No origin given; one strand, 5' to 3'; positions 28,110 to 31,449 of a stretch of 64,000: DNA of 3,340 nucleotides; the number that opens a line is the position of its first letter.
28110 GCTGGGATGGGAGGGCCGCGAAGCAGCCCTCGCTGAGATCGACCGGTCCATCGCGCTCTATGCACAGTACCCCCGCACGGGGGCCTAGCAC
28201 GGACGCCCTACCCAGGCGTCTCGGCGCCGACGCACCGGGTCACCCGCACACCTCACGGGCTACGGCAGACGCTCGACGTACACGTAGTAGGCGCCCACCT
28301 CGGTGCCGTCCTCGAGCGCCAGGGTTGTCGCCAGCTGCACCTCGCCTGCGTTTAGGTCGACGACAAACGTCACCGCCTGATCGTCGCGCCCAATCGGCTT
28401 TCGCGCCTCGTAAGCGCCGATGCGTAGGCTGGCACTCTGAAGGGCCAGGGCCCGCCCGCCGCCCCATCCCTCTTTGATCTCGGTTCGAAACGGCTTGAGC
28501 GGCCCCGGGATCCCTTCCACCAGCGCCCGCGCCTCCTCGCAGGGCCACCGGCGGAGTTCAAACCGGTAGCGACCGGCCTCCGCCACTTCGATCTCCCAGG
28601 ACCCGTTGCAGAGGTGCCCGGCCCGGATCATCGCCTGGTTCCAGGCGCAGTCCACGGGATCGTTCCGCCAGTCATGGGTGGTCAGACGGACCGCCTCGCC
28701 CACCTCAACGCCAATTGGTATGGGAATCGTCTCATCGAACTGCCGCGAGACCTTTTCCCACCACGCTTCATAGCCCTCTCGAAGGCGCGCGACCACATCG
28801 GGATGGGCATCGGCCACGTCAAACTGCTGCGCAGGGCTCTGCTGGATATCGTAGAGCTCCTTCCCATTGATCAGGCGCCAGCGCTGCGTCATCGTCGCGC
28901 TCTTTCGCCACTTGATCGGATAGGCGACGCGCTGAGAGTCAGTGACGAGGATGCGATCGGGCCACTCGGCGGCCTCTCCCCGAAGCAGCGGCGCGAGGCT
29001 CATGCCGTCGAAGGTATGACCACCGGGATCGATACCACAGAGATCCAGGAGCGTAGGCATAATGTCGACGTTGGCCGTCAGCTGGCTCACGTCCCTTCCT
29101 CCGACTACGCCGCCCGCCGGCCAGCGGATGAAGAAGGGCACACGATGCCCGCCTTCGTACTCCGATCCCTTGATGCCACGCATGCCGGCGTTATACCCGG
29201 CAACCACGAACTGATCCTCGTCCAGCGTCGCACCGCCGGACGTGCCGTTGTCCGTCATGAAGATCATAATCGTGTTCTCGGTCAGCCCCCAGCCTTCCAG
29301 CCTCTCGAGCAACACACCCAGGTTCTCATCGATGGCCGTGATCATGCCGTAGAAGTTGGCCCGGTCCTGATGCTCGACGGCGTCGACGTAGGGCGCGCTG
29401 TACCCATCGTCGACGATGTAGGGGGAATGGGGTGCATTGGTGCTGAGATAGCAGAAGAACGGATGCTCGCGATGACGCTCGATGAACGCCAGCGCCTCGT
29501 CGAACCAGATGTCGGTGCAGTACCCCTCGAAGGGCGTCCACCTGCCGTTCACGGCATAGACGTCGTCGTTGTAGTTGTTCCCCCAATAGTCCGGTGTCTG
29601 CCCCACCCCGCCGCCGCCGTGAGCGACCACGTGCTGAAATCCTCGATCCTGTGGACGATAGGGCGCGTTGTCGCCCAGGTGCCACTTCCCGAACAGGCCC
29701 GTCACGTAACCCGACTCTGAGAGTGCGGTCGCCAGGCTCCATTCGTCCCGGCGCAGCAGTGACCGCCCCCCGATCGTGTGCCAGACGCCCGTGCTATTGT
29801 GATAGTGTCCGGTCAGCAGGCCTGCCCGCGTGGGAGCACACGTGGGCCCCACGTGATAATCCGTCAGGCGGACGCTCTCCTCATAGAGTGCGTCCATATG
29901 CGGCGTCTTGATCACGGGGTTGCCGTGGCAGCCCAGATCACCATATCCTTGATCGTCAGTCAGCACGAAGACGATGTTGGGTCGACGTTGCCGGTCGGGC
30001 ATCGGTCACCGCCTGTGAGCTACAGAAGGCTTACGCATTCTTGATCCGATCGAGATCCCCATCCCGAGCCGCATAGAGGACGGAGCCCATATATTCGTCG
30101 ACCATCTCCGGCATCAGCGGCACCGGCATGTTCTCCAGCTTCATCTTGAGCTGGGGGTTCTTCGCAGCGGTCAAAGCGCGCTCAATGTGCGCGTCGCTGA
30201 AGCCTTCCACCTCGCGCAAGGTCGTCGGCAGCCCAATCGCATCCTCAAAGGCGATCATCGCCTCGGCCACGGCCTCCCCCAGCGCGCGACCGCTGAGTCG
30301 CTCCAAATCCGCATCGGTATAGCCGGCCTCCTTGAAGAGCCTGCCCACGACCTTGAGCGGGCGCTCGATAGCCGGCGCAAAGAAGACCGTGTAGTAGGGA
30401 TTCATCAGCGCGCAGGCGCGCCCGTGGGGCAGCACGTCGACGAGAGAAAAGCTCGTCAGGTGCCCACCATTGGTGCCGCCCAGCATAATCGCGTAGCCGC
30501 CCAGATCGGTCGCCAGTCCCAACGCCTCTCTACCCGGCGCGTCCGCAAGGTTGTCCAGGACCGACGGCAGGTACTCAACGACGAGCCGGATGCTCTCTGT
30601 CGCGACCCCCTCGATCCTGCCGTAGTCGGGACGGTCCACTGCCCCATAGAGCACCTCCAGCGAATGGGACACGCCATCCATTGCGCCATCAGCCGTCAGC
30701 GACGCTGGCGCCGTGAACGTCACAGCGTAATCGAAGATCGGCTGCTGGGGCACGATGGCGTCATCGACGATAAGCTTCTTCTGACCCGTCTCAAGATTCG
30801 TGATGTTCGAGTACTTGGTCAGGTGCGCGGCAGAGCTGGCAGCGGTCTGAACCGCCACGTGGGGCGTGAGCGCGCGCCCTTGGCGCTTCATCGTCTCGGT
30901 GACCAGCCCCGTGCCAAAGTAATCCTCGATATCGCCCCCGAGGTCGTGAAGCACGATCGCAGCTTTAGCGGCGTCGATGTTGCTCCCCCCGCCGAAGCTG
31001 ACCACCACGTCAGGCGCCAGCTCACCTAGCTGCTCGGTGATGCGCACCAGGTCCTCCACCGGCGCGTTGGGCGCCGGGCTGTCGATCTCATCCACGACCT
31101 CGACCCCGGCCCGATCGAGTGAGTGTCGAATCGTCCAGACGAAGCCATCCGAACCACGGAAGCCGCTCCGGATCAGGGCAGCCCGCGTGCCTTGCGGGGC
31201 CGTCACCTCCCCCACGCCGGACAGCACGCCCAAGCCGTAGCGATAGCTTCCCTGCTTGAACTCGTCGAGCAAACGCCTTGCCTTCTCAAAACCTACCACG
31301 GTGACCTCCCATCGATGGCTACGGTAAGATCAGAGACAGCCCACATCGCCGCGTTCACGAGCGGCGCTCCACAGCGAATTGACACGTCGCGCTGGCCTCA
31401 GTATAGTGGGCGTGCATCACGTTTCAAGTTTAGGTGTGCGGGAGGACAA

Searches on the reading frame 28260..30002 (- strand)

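Call 74: search_protein_families(library=pfam, proteins=[window:28260-30002:-], max_evalue=0.0001)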
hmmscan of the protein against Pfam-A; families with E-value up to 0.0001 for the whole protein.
window:28260-30002:- (580 aa): 2 families
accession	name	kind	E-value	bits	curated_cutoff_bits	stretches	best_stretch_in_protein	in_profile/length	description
PF00884.28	Sulfatase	-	6.6e-57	193.5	25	1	8-324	1-301/301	Sulfatase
PF16347.10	SGSH_C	-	2.7e-10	41.1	29.3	1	282-398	12-133/154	N-sulphoglucosamine sulphohydrolase, C-terminal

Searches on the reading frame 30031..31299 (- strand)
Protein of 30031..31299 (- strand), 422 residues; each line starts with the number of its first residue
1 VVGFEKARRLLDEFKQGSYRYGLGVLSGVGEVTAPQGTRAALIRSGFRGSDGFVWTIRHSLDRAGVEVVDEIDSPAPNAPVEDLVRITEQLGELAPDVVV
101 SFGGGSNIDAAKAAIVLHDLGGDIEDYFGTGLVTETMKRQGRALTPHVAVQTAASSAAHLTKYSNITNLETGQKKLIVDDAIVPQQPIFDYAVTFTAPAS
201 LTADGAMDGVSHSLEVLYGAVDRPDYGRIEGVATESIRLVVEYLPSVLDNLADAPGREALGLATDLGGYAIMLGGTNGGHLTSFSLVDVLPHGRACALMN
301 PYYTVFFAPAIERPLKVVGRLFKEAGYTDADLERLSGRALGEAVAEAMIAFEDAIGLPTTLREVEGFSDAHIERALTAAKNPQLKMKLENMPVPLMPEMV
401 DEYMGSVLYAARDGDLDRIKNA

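Call 43: search_protein_families(library=pfam, proteins=[window:30031-31299:-], max_evalue=0.001)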
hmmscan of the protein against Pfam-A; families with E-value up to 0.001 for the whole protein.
window:30031-31299:- (422 aa): 3 families
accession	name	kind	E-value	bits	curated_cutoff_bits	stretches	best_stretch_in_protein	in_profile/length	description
PF00465.25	Fe-ADH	-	4.2e-26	92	31.3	1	19-190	4-167/168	Iron-containing alcohol dehydrogenase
PF25137.1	ADH_Fe_C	-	1.3e-09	38.5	27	1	202-379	1-168/194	Fe-containing alcohol dehydrogenase family, C-terminal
PF13685.12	Fe-ADH_2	-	2.7e-07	31.1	28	1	23-114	4-93/149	Iron-containing alcohol dehydrogenase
